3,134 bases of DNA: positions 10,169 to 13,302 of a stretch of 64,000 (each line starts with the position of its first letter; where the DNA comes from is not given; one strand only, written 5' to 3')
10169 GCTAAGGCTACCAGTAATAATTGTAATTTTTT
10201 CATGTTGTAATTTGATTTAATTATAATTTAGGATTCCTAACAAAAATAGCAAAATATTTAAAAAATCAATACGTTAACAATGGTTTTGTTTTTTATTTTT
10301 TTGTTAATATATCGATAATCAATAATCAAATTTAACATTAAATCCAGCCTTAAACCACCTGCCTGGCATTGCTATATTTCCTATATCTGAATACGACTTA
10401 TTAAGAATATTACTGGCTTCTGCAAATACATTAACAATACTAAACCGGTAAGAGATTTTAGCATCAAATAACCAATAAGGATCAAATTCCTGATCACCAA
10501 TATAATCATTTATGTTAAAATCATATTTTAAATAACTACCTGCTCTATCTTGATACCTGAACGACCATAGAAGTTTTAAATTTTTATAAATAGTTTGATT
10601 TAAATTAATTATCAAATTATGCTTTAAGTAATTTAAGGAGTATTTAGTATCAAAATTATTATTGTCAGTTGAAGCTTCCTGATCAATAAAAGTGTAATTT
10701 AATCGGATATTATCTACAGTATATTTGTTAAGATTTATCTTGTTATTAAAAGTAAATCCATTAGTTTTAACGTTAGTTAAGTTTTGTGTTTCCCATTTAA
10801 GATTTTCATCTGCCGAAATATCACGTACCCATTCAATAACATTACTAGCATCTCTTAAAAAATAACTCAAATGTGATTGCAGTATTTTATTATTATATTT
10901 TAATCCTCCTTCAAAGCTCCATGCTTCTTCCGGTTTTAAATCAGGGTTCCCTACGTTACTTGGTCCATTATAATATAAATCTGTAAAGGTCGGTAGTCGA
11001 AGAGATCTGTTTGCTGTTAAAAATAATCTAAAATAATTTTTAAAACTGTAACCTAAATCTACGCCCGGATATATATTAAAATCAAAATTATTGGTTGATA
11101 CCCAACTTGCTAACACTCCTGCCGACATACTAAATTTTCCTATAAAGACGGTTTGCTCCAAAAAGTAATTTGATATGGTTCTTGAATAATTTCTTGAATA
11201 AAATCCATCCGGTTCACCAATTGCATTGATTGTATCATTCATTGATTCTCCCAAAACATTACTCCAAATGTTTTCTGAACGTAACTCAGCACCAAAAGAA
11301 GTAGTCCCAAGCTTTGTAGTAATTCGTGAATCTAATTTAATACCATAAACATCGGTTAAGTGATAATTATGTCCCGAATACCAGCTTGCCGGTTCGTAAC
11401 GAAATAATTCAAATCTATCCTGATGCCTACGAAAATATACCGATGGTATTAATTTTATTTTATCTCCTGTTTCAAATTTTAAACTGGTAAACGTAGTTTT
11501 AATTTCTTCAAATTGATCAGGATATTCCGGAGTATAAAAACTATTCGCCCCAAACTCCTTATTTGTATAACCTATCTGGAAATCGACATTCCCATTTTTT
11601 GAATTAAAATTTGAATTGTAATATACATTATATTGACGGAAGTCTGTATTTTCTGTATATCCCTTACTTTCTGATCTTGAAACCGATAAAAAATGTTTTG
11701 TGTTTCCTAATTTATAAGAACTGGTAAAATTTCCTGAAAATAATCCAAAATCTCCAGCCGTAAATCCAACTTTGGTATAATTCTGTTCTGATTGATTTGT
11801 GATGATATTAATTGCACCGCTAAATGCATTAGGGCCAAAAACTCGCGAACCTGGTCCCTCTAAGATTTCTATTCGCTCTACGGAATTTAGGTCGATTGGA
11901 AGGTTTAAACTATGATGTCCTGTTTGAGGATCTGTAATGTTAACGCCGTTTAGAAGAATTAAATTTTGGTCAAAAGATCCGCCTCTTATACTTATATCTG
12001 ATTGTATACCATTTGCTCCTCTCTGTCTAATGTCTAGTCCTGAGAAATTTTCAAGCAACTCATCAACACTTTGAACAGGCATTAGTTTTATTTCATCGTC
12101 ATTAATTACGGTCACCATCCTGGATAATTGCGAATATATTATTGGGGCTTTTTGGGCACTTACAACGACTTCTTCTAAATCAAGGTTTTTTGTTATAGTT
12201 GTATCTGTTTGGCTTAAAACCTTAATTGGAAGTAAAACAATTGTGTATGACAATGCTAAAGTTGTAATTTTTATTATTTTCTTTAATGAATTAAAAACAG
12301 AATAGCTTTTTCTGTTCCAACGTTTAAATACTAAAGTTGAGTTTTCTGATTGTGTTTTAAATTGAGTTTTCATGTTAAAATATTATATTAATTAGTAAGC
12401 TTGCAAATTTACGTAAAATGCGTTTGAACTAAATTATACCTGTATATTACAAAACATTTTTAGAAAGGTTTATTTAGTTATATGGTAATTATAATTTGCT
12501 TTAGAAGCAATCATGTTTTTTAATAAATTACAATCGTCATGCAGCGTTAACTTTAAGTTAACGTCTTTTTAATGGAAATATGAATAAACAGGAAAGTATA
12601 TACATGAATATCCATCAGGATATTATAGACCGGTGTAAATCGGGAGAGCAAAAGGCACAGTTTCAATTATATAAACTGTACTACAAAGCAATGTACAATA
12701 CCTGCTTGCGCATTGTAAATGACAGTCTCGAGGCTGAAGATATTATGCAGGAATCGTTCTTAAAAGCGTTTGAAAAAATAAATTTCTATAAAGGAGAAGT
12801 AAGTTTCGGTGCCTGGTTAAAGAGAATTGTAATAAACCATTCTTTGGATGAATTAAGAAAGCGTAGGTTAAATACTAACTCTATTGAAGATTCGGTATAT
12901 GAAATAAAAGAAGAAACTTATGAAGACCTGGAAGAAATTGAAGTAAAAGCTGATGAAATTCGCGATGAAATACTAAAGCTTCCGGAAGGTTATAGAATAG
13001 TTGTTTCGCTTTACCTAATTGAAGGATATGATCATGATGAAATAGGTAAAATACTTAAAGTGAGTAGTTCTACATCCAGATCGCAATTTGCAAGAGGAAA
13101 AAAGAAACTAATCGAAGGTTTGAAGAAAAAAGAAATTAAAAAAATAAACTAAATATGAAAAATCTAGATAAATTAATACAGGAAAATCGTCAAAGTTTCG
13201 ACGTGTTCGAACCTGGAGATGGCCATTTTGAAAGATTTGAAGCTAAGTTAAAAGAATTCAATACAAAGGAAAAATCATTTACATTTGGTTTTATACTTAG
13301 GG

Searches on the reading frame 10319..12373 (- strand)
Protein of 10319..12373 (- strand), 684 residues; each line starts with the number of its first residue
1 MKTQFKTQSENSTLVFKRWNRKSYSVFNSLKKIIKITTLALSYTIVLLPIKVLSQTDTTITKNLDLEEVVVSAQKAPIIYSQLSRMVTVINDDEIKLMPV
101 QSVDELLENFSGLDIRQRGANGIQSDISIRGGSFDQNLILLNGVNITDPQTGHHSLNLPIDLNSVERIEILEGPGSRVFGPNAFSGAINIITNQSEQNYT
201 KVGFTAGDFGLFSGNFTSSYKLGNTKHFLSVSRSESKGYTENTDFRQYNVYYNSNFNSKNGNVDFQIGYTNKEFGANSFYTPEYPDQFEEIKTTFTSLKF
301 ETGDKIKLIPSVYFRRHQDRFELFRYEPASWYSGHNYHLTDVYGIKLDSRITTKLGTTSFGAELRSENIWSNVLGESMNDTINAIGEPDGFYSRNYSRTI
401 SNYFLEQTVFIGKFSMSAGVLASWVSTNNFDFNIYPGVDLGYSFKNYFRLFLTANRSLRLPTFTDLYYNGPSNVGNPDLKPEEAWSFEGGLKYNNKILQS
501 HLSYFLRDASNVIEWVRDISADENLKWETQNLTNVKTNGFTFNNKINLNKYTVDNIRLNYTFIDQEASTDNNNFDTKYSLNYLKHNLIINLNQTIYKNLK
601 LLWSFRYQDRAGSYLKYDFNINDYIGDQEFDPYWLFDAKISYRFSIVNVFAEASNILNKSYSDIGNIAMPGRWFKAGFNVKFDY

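Call 8: search_protein_families(library=pfam, proteins=[window:10319-12373:-], max_evalue=0.0001)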
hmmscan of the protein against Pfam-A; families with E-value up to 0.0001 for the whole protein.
window:10319-12373:- (684 aa): 2 families
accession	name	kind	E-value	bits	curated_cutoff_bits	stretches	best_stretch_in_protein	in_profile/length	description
PF00593.30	TonB_dep_Rec_b-barrel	-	2.7e-28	100.4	27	1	242-655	7-435/436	TonB dependent receptor-like, beta-barrel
PF07715.20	Plug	-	6.6e-21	75.3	23.9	1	84-187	6-107/107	TonB-dependent Receptor Plug Domain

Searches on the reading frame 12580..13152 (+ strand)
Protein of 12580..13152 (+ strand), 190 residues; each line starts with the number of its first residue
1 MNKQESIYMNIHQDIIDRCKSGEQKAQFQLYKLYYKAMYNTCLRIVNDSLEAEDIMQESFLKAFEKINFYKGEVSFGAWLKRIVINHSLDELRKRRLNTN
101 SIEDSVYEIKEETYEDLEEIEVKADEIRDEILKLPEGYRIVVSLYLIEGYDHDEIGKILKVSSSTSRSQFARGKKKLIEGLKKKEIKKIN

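Call 8: search_protein_families(library=pfam, proteins=[window:12580-13152:+], max_evalue=0.0001)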
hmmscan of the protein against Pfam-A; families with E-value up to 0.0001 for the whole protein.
window:12580-13152:+ (190 aa): 3 families
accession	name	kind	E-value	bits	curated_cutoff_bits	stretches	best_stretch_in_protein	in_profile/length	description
PF04542.20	Sigma70_r2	-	2e-15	56.8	24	1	30-96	1-69/71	Sigma-70 region 2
PF08281.18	Sigma70_r4_2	-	2.1e-12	46.9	25.7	1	125-177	2-54/54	Sigma-70, region 4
PF07638.17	Sigma70_ECF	-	3.2e-07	30.8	21.1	1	14-172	6-176/185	ECF sigma factor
